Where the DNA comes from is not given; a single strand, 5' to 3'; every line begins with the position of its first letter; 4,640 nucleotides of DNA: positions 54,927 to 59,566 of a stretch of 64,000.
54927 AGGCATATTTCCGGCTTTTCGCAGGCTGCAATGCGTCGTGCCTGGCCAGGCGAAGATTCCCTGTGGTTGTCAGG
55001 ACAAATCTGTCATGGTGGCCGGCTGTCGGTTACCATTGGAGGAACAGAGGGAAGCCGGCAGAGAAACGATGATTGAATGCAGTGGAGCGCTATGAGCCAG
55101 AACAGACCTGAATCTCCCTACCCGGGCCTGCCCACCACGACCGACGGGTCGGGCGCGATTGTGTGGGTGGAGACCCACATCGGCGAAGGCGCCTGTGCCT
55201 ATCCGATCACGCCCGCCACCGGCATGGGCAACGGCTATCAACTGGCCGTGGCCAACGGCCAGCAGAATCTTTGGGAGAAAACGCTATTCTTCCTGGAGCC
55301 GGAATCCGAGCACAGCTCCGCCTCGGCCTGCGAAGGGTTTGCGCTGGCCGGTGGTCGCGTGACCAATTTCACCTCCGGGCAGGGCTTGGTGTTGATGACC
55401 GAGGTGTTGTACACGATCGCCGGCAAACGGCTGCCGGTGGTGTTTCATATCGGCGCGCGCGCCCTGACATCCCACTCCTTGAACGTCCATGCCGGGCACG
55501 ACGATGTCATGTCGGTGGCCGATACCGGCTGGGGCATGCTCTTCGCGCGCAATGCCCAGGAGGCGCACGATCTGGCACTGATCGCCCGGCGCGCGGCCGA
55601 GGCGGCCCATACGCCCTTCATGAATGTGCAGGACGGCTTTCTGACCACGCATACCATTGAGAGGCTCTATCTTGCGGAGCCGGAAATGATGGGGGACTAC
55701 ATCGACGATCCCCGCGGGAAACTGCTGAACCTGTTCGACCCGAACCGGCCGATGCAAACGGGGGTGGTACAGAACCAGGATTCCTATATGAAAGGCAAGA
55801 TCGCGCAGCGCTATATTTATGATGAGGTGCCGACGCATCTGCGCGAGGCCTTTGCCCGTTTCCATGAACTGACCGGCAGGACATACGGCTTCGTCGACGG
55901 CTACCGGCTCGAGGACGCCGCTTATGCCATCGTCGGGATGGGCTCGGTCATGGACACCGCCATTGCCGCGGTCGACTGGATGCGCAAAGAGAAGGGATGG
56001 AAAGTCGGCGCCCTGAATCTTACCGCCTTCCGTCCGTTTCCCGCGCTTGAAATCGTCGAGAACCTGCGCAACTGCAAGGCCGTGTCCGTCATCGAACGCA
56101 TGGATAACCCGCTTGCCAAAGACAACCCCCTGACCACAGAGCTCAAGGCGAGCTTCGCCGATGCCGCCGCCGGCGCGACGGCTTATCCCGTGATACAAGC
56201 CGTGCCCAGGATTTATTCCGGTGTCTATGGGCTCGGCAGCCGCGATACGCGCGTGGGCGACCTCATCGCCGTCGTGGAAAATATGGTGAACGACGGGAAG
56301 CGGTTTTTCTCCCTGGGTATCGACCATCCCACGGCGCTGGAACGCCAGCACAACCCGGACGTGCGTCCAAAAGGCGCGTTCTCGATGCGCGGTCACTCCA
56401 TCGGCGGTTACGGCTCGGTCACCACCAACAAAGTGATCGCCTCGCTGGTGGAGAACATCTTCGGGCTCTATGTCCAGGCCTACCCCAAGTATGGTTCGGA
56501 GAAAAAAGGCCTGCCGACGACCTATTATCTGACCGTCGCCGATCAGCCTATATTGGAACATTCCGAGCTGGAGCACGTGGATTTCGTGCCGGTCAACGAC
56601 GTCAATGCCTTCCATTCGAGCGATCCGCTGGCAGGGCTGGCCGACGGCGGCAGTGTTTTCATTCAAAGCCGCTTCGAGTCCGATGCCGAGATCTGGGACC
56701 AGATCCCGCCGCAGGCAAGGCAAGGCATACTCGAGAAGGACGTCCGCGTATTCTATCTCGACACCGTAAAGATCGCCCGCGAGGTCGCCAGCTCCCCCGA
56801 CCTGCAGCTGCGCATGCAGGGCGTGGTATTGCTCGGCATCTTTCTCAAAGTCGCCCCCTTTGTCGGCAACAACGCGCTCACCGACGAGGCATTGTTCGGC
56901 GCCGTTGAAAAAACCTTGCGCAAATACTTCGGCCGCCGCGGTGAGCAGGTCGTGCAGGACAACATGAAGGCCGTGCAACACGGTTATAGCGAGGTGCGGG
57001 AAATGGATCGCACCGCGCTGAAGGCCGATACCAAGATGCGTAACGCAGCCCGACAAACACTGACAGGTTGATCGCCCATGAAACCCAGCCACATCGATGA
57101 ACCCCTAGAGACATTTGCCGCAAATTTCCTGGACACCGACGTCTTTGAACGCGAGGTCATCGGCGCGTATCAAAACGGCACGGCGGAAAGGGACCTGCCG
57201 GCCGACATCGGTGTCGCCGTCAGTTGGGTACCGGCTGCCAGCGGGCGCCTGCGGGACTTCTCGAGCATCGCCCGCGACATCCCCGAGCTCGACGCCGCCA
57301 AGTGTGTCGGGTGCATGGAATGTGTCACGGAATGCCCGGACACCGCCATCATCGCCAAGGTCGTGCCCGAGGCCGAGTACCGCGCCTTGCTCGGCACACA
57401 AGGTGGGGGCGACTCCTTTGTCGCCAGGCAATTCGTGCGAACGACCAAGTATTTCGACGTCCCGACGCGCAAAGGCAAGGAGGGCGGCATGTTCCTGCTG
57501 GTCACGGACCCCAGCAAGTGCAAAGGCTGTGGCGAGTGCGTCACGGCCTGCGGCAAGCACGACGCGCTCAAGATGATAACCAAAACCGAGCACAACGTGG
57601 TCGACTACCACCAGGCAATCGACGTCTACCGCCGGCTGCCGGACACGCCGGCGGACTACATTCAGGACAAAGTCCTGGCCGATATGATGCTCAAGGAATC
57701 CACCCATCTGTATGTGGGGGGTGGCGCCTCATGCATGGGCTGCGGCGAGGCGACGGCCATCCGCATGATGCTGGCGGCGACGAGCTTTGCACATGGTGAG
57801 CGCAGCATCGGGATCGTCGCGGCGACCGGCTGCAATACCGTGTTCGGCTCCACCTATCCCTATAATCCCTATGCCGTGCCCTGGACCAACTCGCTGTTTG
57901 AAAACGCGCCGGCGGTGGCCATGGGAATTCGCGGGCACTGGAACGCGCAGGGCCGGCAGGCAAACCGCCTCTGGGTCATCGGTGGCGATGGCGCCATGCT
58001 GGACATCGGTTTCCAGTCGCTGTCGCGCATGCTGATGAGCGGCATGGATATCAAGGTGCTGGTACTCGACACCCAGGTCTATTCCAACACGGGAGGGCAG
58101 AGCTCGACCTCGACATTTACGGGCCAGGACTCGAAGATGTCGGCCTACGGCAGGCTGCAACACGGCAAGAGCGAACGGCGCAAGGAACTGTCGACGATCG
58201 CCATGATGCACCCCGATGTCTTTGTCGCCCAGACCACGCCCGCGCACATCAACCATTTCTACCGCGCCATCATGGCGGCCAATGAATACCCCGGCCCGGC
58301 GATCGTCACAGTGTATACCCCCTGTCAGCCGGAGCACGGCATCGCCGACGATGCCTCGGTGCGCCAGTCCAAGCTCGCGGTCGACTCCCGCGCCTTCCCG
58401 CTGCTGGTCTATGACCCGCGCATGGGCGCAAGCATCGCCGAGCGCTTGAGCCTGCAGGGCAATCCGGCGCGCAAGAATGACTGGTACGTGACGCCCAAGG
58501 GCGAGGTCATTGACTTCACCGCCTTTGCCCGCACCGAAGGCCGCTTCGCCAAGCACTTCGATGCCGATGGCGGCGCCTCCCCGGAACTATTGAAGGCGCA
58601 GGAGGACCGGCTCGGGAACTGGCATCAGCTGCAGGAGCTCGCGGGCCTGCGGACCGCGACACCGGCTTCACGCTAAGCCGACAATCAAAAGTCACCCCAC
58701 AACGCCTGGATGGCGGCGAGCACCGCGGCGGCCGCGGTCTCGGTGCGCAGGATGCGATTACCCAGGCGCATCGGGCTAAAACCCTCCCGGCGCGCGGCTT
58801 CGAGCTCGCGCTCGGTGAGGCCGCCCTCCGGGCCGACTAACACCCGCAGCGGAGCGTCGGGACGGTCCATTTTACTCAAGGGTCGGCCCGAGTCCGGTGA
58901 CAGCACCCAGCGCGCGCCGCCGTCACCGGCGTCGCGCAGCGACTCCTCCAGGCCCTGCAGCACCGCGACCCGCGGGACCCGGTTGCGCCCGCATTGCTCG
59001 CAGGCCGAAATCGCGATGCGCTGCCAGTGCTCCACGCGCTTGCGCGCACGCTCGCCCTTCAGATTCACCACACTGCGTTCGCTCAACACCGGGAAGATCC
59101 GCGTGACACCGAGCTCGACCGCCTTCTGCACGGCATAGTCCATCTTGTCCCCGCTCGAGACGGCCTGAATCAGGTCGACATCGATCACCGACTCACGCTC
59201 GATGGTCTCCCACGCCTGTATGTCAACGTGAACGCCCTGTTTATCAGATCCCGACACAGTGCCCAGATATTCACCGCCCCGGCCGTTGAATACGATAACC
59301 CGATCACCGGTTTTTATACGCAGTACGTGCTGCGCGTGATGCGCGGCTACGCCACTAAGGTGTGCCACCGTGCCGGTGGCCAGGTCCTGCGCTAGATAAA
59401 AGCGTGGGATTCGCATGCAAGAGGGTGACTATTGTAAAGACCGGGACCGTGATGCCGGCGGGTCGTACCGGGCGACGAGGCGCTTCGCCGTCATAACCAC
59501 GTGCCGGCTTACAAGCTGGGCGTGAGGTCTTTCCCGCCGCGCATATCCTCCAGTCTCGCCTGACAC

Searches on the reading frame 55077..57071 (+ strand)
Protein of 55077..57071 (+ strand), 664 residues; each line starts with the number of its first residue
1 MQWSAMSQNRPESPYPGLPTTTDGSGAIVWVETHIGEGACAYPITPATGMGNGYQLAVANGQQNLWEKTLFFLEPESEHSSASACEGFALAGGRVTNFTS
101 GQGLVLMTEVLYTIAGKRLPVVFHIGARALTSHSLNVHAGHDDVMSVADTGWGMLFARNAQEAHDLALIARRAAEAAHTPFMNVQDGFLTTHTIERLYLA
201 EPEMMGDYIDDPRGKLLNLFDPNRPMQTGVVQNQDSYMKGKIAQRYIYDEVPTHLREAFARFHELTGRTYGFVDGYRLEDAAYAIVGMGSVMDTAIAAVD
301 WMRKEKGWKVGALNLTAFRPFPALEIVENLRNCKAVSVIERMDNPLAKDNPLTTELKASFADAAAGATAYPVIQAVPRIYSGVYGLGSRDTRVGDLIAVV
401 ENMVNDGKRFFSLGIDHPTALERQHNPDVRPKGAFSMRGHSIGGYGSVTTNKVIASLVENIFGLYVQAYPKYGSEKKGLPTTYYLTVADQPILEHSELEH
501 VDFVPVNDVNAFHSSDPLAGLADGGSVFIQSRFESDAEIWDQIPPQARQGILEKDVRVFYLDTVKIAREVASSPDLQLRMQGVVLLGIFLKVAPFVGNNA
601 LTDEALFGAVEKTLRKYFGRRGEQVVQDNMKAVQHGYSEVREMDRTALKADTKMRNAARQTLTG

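Call 97: search_protein_families(library=pfam, proteins=[window:55077-57071:+], max_evalue=0.00001)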
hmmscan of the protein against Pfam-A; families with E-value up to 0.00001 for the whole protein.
window:55077-57071:+ (664 aa): 3 families
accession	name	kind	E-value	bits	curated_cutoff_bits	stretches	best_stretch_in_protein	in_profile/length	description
PF01855.24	POR_N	-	6.2e-57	193.4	27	1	39-258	11-229/231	Pyruvate flavodoxin/ferredoxin oxidoreductase, thiamine diP-bdg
PF01558.24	POR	-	6.3e-33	114.8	27.4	1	443-637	1-172/173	Pyruvate ferredoxin/flavodoxin oxidoreductase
PF17147.9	PFOR_II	-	8.7e-17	61.8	27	1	281-363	1-81/102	Pyruvate:ferredoxin oxidoreductase core domain II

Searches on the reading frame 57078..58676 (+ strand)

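Call 97: search_protein_families(library=pfam, proteins=[window:57078-58676:+], max_evalue=0.00001)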
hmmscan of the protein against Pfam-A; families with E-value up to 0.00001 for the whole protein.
window:57078-58676:+ (532 aa): 9 families
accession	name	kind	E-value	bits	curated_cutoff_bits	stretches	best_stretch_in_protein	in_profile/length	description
PF02775.26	TPP_enzyme_C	-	6.3e-13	49.2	21.9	1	250-412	2-151/151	Thiamine pyrophosphate enzyme, C-terminal TPP binding domain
PF13237.11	Fer4_10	-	1e-09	38.6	25.5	0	142-172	3-34/53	4Fe-4S dicluster domain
PF12837.12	Fer4_6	-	2.4e-08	34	25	0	69-88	2-21/24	4Fe-4S binding domain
PF12838.12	Fer4_7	-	4.7e-08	33.8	27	0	66-88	28-50/52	4Fe-4S dicluster domain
PF00037.32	Fer4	-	1e-07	31.9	21.1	0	142-158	2-18/24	4Fe-4S binding domain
PF13183.11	Fer4_8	-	6.1e-07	30.3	27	1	73-159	2-65/68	4Fe-4S dicluster domain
PF13187.11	Fer4_9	-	6.5e-07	29.7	27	0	75-160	1-49/52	4Fe-4S dicluster domain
PF12797.12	Fer4_2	-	1.2e-06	28.5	24.5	0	68-87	2-21/22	4Fe-4S binding domain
PF14697.11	Fer4_21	-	1.9e-06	28.3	35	0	144-176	4-38/59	4Fe-4S dicluster domain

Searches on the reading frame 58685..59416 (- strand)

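Call 97: search_protein_families(library=pfam, proteins=[window:58685-59416:-], max_evalue=0.00001)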
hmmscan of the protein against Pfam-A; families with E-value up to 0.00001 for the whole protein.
window:58685-59416:- (243 aa): 2 families
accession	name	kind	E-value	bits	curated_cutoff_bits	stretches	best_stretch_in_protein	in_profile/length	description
PF04452.19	Methyltrans_RNA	-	5.5e-51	172.9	23.9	1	76-237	3-165/165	RNA methyltransferase domain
PF20260.4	PUA_4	-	7.8e-15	55.1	23.9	1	24-66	5-47/48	RNA methyltransferase PUA domain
